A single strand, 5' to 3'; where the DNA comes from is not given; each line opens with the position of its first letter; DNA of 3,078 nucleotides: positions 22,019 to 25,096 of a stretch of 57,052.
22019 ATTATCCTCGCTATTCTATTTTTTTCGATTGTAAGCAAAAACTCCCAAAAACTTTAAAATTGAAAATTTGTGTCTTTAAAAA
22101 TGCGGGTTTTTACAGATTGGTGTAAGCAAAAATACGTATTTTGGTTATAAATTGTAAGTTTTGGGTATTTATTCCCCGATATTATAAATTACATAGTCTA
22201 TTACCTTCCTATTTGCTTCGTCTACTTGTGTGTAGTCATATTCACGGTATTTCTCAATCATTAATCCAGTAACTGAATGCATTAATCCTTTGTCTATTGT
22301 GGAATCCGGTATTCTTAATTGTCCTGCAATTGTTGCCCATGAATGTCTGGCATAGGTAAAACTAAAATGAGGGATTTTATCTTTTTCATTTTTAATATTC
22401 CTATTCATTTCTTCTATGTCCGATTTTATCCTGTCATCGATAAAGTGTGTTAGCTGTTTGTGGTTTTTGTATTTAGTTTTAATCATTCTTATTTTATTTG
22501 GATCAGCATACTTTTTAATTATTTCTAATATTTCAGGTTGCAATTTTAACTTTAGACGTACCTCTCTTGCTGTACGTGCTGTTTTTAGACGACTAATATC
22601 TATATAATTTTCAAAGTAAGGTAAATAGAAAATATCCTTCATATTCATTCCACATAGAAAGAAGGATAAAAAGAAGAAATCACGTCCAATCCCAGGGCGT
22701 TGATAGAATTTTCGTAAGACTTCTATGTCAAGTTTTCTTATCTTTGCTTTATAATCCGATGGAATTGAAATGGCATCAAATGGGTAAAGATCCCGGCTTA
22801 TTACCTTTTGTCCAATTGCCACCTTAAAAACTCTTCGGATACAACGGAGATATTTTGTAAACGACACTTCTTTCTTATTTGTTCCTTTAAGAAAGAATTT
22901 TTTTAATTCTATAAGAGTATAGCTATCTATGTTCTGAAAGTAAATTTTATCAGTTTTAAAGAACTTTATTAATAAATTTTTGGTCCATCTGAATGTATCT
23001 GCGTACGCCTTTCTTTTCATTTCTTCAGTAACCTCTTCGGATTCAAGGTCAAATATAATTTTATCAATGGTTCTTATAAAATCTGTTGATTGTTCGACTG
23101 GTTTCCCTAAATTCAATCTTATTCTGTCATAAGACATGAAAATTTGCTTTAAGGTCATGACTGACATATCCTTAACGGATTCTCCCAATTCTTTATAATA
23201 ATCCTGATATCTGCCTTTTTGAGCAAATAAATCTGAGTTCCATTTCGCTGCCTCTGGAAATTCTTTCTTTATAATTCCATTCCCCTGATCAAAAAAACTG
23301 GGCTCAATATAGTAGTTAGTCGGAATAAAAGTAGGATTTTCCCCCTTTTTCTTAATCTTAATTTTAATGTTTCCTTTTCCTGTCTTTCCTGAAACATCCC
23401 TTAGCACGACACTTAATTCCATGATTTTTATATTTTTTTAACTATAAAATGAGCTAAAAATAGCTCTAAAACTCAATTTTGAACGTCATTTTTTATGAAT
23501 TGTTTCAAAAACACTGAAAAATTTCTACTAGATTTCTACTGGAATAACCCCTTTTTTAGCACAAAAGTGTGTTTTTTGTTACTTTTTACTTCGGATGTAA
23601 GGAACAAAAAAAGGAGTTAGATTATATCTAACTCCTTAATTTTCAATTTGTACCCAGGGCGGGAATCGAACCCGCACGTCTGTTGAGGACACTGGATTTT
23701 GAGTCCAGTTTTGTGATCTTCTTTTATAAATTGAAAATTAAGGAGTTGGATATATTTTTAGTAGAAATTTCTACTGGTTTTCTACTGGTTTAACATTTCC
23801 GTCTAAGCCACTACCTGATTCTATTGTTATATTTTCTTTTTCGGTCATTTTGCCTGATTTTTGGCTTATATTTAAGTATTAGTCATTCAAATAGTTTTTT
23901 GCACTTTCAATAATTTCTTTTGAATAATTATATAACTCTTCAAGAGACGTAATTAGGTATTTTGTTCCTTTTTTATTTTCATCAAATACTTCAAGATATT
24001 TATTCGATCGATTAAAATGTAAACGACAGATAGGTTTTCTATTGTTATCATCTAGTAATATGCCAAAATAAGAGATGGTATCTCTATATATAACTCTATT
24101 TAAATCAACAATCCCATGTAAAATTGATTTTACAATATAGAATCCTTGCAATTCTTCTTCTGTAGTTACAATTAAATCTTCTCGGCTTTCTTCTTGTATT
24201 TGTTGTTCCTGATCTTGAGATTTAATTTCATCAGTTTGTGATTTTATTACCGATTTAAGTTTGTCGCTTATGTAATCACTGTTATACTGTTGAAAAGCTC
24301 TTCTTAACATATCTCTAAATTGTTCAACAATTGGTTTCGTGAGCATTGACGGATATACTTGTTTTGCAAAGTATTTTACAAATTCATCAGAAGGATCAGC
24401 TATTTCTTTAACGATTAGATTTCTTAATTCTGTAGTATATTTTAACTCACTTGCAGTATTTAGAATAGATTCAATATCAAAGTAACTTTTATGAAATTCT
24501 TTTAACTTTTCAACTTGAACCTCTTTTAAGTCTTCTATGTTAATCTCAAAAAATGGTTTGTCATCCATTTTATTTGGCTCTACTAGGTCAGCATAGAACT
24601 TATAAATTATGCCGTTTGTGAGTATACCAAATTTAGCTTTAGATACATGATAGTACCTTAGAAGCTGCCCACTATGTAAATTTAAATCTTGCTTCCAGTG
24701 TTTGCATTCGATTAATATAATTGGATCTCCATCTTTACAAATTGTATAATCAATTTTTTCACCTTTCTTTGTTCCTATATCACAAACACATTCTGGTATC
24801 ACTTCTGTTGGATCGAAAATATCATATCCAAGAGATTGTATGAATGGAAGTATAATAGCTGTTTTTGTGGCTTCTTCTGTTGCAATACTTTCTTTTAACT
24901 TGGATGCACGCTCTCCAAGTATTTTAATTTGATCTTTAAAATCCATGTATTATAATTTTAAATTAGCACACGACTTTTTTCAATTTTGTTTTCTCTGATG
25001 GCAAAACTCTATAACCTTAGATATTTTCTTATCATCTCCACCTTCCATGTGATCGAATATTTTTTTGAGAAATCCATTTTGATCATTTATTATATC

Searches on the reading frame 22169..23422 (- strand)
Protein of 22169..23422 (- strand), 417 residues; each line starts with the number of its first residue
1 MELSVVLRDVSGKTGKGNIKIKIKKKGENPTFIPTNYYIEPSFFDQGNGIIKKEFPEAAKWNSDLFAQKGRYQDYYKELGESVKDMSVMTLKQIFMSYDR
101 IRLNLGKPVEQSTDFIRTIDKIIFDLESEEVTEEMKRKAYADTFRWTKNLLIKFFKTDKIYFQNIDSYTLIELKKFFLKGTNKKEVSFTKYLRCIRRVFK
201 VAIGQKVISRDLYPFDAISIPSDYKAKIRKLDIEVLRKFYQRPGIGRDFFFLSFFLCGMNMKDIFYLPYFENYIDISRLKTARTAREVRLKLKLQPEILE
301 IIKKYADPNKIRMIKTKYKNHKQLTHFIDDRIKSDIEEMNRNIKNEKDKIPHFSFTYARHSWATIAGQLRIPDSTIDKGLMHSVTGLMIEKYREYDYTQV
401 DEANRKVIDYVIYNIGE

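Call 56: search_protein_families(library=phrogs, proteins=[window:22169-23422:-], max_evalue=0.00001)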
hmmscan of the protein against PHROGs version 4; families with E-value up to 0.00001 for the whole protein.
window:22169-23422:- (417 aa): 0 families

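Call 84: search_protein_families(library=pfam, proteins=[window:22169-23422:-], max_evalue=0.001)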
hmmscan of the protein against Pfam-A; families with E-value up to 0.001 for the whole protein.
window:22169-23422:- (417 aa): 2 families
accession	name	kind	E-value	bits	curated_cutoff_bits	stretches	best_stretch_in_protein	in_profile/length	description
PF13102.12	Phage_int_SAM_5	-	2.1e-09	38.1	22.3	1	130-216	8-96/98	Phage integrase SAM-like domain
PF17293.8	Arm-DNA-bind_5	-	1.2e-05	26.2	22.6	1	6-89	2-84/87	Arm DNA-binding domain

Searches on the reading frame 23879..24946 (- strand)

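Call 56: search_protein_families(library=phrogs, proteins=[window:23879-24946:-], max_evalue=0.00001)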
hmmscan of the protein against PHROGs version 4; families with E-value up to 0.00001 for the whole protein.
window:23879-24946:- (355 aa): 1 family
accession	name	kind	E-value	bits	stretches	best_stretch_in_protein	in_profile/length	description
phrog_4225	-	DNA, RNA and nucleotide metabolism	5.3e-131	437.9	1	1-355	2-357/357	endonuclease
